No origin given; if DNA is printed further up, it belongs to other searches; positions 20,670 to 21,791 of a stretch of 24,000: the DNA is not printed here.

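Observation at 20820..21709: The FRG-domain gene is welded to the CBASS cassette by loss of half an attC: a candidate CBASS accessory or novel defence gene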

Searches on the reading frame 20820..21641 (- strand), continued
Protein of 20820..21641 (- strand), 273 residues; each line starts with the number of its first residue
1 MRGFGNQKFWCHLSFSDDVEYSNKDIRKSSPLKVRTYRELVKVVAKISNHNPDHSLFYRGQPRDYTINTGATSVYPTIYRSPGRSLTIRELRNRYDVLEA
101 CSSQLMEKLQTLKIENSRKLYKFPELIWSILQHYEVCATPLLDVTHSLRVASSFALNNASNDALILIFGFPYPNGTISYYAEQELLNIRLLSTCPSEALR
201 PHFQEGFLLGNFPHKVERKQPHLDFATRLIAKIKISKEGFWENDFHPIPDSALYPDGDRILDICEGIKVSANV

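Call 35: search_protein_families(library=padloc, alignment_id=A3, max_evalue=0.00001)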
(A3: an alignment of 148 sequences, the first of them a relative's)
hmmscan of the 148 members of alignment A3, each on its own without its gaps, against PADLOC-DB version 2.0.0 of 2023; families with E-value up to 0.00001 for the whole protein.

A. member 1, L001:392-667:+ (92 aa): 0 families

B. families by the number of members that match (of 148 scanned): 258 families (the first 25 are shown)
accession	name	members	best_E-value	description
PDLC04135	mad3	3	1.2e-97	mads_3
PDLC04140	mad8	3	1.1e-36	mads_8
PDLC03878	NsnB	2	9.7e-30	-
PDLC04899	PDC-S07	2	5.1e-13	-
PDLC02914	ATPase-Toprim_I-B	2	1e-10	-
PDLC04242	PDC-M01A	2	7.6e-09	-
PDLC05039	PDC-S56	1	9.7e-212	-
PDLC03987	PD-Lambda-3_B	1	4.4e-132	-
PDLC03988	PD-Lambda-3_B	1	1.5e-102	-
PDLC01136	RT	1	1.9e-73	RT (reverse transcriptase)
PDLC03877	NsnA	1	1.4e-57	-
PDLC04999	PDC-S33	1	1e-54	-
PDLC00114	GajB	1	8.8e-50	UrvD helicase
PDLC03802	RTasHel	1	2.2e-48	DRT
PDLC02063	Cas1_IIIb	1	4.4e-48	-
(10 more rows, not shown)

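Call 36: search_protein_families(library=pfam, alignment_id=A3, max_evalue=0.00001)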
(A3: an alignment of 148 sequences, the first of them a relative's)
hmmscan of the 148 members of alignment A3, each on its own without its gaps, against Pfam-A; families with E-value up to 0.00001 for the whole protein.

A. member 1, L001:392-667:+ (92 aa): 0 families

B. families by the number of members that match (of 148 scanned): 117 families (the first 25 are shown)
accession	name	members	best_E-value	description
PF00881.29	Nitroreductase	8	7.1e-34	Nitroreductase family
PF14512.11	TM1586_NiRdase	8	2.4e-23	Putative TM nitroreductase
PF01693.22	Cauli_VI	8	1.6e-20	Ribonuclease H1 N-terminal domain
PF00075.30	RNase_H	8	4e-08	RNase H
PF00930.27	DPPIV_N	4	1.5e-84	Dipeptidyl peptidase IV (DPP IV) N-terminal region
PF00326.27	Peptidase_S9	4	1e-46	Prolyl oligopeptidase family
PF01738.24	DLH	4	1.7e-08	Dienelactone hydrolase family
PF17963.7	Big_9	3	5.1e-85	Bacterial Ig domain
PF17892.7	Cadherin_5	3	2.9e-70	Cadherin-like domain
PF17803.7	Cadherin_4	3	3.6e-65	Bacterial cadherin-like domain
PF12849.12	PBP_like_2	3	2.2e-33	PBP superfamily domain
PF00932.25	LTD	3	3.3e-28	Lamin Tail Domain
PF00583.31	Acetyltransf_1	3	2e-16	Acetyltransferase (GNAT) family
PF13205.12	Big_5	3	4.2e-16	Bacterial Ig-like domain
PF02463.25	SMC_N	3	6.1e-09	RecF/RecN/SMC N terminal domain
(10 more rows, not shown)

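Call 38: find_encoding_contigs(protein=P0009, flank=6000, max_places=3)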
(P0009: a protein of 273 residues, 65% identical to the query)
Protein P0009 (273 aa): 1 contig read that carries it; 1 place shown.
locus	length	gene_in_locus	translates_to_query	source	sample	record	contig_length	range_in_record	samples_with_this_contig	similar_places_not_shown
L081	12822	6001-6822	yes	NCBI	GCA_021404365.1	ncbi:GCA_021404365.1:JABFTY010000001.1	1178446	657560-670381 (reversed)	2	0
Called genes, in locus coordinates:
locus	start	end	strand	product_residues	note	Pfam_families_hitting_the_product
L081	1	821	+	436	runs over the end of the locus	PF13289:SIR2_2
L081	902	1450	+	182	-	-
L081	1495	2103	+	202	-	-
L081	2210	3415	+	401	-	-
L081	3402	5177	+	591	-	PF01935:DUF87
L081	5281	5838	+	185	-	-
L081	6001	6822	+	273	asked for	PF08867:FRG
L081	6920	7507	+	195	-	-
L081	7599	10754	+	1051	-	PF13191:AAA_16, PF13181:TPR_8 (faint), PF00515:TPR_1 (faint), PF13424:TPR_12 (weak), PF17874:TPR_MalT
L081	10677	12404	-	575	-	PF01266:DAO, PF13450:NAD_binding_8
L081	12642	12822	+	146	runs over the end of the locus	PF05526:R_equi_Vir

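Call 39: find_encoding_contigs(protein=P0001, flank=10000, max_places=4)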
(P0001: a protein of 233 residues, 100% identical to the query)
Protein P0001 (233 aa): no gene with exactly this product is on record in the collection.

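Call 53: search_protein_families(library=ncbifam, proteins=[window:20823-21641:-], max_evalue=0.01)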
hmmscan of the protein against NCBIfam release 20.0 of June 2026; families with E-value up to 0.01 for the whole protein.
window:20823-21641:- (273 aa): 0 families

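Call 54: fold_search(model_id=the predicted structure, library=viral)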
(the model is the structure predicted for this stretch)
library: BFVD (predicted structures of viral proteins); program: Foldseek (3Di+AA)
matches with E <= 10: 36; with E <= 0.001: 0
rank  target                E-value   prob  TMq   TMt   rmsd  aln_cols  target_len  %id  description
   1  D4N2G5                2.1e-01  0.07  0.10  0.11  17.0       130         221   15  ORF128 [Lymantria xylina multiple nucleopolyhedrovirus]
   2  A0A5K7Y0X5            2.6e+00  0.03  0.14  0.13  13.6       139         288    9  Transcription factor S-II-related protein homolog protein [Abalone asfa-like virus]
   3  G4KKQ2                3.3e+00  0.01  0.13  0.10  22.0       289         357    8  (no name in the UniProt tables at hand)
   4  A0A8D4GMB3            3.5e+00  0.02  0.18  0.20  17.7       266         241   11  (no name in the UniProt tables at hand)
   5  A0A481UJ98            3.9e+00  0.01  0.11  0.13  16.7       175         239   11  Non-structural protein 1 (Fragment) [Feline panleukopenia virus]
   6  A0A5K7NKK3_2          4.4e+00  0.08  0.19  0.06   8.7       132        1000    8  (no name in the UniProt tables at hand)
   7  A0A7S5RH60            4.7e+00  0.01  0.07  0.12  16.3        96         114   12  (no name in the UniProt tables at hand)
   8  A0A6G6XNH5            5.0e+00  0.01  0.07  0.13  25.6        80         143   15  (no name in the UniProt tables at hand)
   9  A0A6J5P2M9            5.3e+00  0.06  0.12  0.19   3.3        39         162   18  Uncharacterized protein [uncultured Caudovirales phage]
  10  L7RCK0                5.3e+00  0.04  0.11  0.20   7.2        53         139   23  Uncharacterized protein [Acanthamoeba polyphaga moumouvirus]
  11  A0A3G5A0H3            5.3e+00  0.01  0.12  0.14  17.9       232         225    6  Uncharacterized protein [Harvfovirus sp.]
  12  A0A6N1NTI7            5.3e+00  0.01  0.15  0.13  18.3       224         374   11  Uncharacterized protein [Tupanvirus soda lake]
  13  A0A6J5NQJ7            5.9e+00  0.04  0.10  0.22   9.9        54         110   11  Uncharacterized protein [uncultured Caudovirales phage]
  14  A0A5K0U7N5            5.9e+00  0.01  0.09  0.13  14.5       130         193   17  Uncharacterized protein [Yasminevirus sp. GU-2018]
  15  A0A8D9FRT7            6.3e+00  0.01  0.14  0.18  18.6       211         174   12  Uncharacterized protein [uncultured marine phage]
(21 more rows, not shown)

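Call 55: find_encoding_contigs(protein=P0002, flank=3000, max_places=3)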
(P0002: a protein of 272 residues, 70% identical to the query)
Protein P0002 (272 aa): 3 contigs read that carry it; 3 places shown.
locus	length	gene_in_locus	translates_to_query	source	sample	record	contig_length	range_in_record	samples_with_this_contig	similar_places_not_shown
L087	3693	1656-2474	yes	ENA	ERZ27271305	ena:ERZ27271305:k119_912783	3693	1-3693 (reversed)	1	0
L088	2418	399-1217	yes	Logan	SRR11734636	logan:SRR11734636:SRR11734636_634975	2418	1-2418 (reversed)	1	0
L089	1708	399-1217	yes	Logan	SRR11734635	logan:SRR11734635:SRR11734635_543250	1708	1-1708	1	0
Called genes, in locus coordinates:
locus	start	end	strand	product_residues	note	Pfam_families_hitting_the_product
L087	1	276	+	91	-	?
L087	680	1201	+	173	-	-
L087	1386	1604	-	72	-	-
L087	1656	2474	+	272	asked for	PF08867:FRG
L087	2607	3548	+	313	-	PF06282:DUF1036 (weak)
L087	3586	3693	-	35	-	?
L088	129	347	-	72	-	-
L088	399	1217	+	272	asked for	PF08867:FRG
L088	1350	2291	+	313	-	PF06282:DUF1036 (weak)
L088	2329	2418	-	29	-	?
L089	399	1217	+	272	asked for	PF08867:FRG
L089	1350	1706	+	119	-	?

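Call 69: search_protein_families(library=pfam, alignment_id=A1, max_evalue=10)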
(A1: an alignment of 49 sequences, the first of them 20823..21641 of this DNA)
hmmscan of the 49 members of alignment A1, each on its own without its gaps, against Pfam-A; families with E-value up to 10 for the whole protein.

A. member 1, window:20823-21641:- (273 aa): 1 family
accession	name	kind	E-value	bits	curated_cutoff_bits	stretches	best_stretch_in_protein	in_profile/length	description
PF08867.16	FRG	-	9.5e-11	42.9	25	1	55-161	2-91/94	FRG domain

B. families by the number of members that match (of 49 scanned): 9 families
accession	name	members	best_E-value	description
PF08867.16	FRG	49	9e-14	FRG domain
PF00620.32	RhoGAP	1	0.026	RhoGAP domain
PF08708.16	PriCT_1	1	0.081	Primase C terminal 1 (PriCT-1)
PF22515.2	DUF6996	1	0.091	Domain of unknown function (DUF6996)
PF17452.7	YnfE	1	0.1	Uncharacterized YnfE-like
PF12535.13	Nudix_N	1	0.21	Hydrolase of X-linked nucleoside diphosphate N terminal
PF09077.16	Phage-MuB_C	1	0.22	Mu B transposition protein, C terminal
PF19281.4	PHYHIP_C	1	0.26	Phytanoyl-CoA hydroxylase-interacting protein C-terminus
PF07723.19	LRR_2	1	0.34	Leucine Rich Repeat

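Call 83: search_protein_representatives(alignment_id=A1)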
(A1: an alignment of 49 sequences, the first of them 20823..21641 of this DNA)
Query: 49 sequences, 273 profile positions. Proteins with E-value up to 0.001 (for the whole library): 881; up to 1e-10: 617; up to 1e-30: 380. The best 150 are listed.
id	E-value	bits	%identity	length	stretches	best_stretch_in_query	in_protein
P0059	1.2e-121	421.6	-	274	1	1-270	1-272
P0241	1.1e-104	366.0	-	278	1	1-270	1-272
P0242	8.6e-101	353.3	-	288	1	1-270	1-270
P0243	3.5e-97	341.4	-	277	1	4-271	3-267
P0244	1.3e-95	336.3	-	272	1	1-271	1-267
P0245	2.7e-95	335.2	-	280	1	1-268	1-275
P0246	1.3e-92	326.4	-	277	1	4-270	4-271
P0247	1.9e-91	322.6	-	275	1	3-270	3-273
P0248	7.7e-91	320.6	-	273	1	9-270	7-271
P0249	1.2e-90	320.0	-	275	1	1-270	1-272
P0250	2.5e-88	312.4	-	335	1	6-270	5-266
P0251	5.1e-87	308.1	-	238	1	1-225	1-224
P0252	6.7e-87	307.7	-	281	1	4-269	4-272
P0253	1.4e-86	306.7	-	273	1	3-271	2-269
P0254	1.3e-85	303.5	-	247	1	27-264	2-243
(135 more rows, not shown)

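Call 85: search_protein_families(library=padloc, proteins=[L002:954-2279:-, L002:298-954:-, L003:6397-7866:-, L004:20-2353:-, L004:2484-3119:-, L005:4523-7774:+, L005:3158-4486:+, L006:4366-6807:+, L006:6812-7885:+, L008:8093-9928:+], max_evalue=0.00001)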
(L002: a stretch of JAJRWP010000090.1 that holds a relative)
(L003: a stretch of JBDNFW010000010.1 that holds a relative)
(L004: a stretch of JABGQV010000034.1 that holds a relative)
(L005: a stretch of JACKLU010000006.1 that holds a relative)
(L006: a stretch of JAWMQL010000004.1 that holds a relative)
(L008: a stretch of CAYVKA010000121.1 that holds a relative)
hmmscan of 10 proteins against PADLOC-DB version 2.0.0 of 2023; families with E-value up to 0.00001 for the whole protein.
L002:954-2279:- (442 aa): 0 families

L002:298-954:- (219 aa): 1 family
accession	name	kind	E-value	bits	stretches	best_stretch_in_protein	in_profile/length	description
PDLC03008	Hydrolase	-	9.3e-06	23.3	0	145-186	179-221/288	-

L003:6397-7866:- (490 aa): 0 families

L004:20-2353:- (778 aa): 8 families
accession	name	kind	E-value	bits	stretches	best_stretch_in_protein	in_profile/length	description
PDLC03621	REase_MTase_IIG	-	2e-221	735.9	1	1-768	1-778/1024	Type IIG restriction enzyme-methyltransferase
PDLC03597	REase_MTase_IIG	-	1.4e-151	504.8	1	158-767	736-1365/1646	Type IIG restriction enzyme-methyltransferase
PDLC03051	REase_MTase_I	-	2.3e-116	387.6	1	151-763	713-1347/1591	Type I restriction enzyme-methyltransferase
PDLC03610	REase_MTase_IIG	-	2.1e-45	153.2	2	482-757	554-815/1096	Type IIG restriction enzyme-methyltransferase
PDLC03631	REase_MTase_IIG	-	3.4e-42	142.4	1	102-636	105-668/1086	Type IIG restriction enzyme-methyltransferase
PDLC04134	mad2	-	1.5e-39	134.2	1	21-618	1-480/492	mads_2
PDLC03025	MTase_I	-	2.3e-08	31.2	1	223-385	93-238/569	Type I methyltransferase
PDLC03021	MTase_I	-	3.8e-07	27.3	1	276-460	139-291/491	Type I methyltransferase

L004:2484-3119:- (212 aa): 0 families

L005:4523-7774:+ (1084 aa): 9 families
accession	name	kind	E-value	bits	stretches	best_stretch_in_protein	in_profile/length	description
PDLC03859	LmuB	-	2.1e-20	71.5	1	3-443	5-460/611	-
PDLC04135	mad3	-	2.7e-17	61.4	1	2-1074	1-348/374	mads_3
PDLC03865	LmuB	-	3.2e-17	60.1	1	17-896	19-811/1007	-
PDLC02668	DndD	-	2.3e-07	28.2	1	1-68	1-68/659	DndD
PDLC03863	LmuB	-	3.7e-07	27.2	0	411-633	211-411/610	-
PDLC02663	DndD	-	4.5e-07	27.1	1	1-70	1-74/675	DndD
PDLC04140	mad8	-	7e-07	27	0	30-77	27-67/314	mads_8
PDLC02740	PbeC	-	1.8e-06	25.1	1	1-61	1-59/648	PbeC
PDLC02756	PbeC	-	5.7e-06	23.6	1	1-59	1-60/643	PbeC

L005:3158-4486:+ (443 aa): 2 families
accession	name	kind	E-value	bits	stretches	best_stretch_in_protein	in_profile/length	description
PDLC05051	PDC-S60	-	2.5e-07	27.2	1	12-97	1-88/1027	-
PDLC04908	PDC-S10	-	1.1e-06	26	1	47-98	26-72/223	-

L006:4366-6807:+ (814 aa): 4 families
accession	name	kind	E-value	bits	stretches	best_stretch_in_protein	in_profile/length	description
PDLC03547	REase_II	-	4.3e-16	56.6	1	524-714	239-446/585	Type II restriction enzyme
PDLC03448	REase_II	-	2e-09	34.2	0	619-711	616-721/857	Type II restriction enzyme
PDLC05079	PDC-S73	-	2.8e-06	24.4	1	531-575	172-216/752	-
PDLC03920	MkoA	-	7.8e-06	22.4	0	522-582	605-663/1112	-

L006:6812-7885:+ (358 aa): 0 families

L008:8093-9928:+ (612 aa): 0 families

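Call 86: search_protein_families(library=pfam, proteins=[L002:954-2279:-, L002:298-954:-, L003:6397-7866:-, L004:20-2353:-, L004:2484-3119:-, L005:4523-7774:+, L005:3158-4486:+, L006:4366-6807:+, L006:6812-7885:+, L008:8093-9928:+], max_evalue=0.00001)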
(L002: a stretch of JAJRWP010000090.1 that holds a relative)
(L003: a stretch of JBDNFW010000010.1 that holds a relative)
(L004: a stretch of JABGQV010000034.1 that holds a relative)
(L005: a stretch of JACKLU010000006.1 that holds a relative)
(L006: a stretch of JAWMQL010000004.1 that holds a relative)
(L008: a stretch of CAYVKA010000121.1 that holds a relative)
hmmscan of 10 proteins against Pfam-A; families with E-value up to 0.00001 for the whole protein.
L002:954-2279:- (442 aa): 3 families
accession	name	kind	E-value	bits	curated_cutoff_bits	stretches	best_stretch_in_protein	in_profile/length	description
PF13484.11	Fer4_16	-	1e-24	87.5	30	1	248-312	1-66/66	4Fe-4S double cluster binding domain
PF08331.15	QueG_DUF1730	-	8.4e-21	74.1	25.1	1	118-196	1-77/77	Epoxyqueuosine reductase QueG, DUF1730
PF13646.12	HEAT_2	-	1.3e-07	32.2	27.7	1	363-426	17-78/88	HEAT repeats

L002:298-954:- (219 aa): 4 families
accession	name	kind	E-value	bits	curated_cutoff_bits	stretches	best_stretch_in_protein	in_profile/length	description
PF13419.12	HAD_2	-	1.8e-33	116.6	23.8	1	8-186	2-176/178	Haloacid dehalogenase-like hydrolase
PF00702.32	Hydrolase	-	4.5e-26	92.9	26.4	1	5-181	2-190/191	haloacid dehalogenase-like hydrolase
PF13242.12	Hydrolase_like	-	7.2e-09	35.9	22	1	144-188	3-48/75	HAD-hyrolase-like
PF12710.13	HAD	-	6.3e-06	27.2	27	0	8-177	2-187/189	haloacid dehalogenase-like hydrolase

L003:6397-7866:- (490 aa): 2 families
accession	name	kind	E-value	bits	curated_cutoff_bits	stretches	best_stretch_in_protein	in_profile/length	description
PF01548.23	DEDD_Tnp_IS110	-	8.3e-29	100.8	29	1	83-239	1-155/155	Transposase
PF02371.22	Transposase_20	-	8.8e-17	61.7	21.3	1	348-433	2-87/87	Transposase IS116/IS110/IS902 family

L004:20-2353:- (778 aa): 4 families
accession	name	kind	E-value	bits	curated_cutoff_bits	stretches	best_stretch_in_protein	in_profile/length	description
PF18135.7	Type_ISP_C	-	2.8e-19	69.9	25.9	1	653-769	1-118/342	Type ISP C-terminal specificity domain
PF22240.1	ISP_coupler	-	2.8e-16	60.5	27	1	157-276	5-124/126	Type ISP restriction-modification enzyme, coupler domain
PF02384.22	N6_Mtase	-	6.6e-12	45.8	20.4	1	282-464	5-148/311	N-6 DNA Methylase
PF07669.17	Eco57I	-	1.6e-06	28.7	25.3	1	428-544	69-165/171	Eco57I restriction-modification methylase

L004:2484-3119:- (212 aa): 1 family
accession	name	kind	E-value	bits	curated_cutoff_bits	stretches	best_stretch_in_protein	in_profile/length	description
PF00174.25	Oxidored_molyb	-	1.8e-33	116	24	1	35-193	2-169/169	Oxidoreductase molybdopterin binding domain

L005:4523-7774:+ (1084 aa): 4 families
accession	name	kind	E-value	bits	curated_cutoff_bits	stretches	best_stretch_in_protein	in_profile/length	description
PF13476.12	AAA_23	-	2.2e-27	97.4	27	1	6-235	2-196/201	AAA domain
PF13558.12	SbcC_Walker_B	-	4.5e-11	43.3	27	1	959-1035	4-89/90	SbcC/RAD50-like, Walker B motif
PF02463.25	SMC_N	-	3.2e-08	33.7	40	0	671-1068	135-216/220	RecF/RecN/SMC N terminal domain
PF13555.12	AAA_29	-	3.2e-08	33.6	27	1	23-66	15-59/61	P-loop containing region of AAA domain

L005:3158-4486:+ (443 aa): 3 families
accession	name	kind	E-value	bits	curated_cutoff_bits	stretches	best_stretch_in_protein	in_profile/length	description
PF00149.33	Metallophos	-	2.4e-14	54.7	21.5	1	12-114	1-85/191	Calcineurin-like phosphoesterase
PF12320.13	SbcD_C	-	2e-10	41.4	24.4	1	320-418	1-93/94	Type 5 capsule protein repressor C-terminal domain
PF12850.12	Metallophos_2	-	5.5e-06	26.9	27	0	12-101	1-60/154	Calcineurin-like phosphoesterase superfamily domain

L006:4366-6807:+ (814 aa): 3 families
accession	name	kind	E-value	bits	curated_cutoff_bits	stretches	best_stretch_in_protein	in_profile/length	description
PF07728.20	AAA_5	-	1.9e-25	89.9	22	1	552-706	1-139/139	AAA domain (dynein-related subfamily)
PF20720.3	nSTAND3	-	4.8e-09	36.5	27.2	1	534-604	1-64/155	Novel STAND NTPase 3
PF12102.13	MrcB_N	-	7e-08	32.8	25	1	385-466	35-120/183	MrcB-like, N-terminal domain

L006:6812-7885:+ (358 aa): 1 family
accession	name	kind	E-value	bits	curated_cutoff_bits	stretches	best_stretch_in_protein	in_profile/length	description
PF10117.15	McrBC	-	1.3e-39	136.4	23.9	1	12-305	36-318/318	McrBC 5-methylcytosine restriction system component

L008:8093-9928:+ (612 aa): 0 families
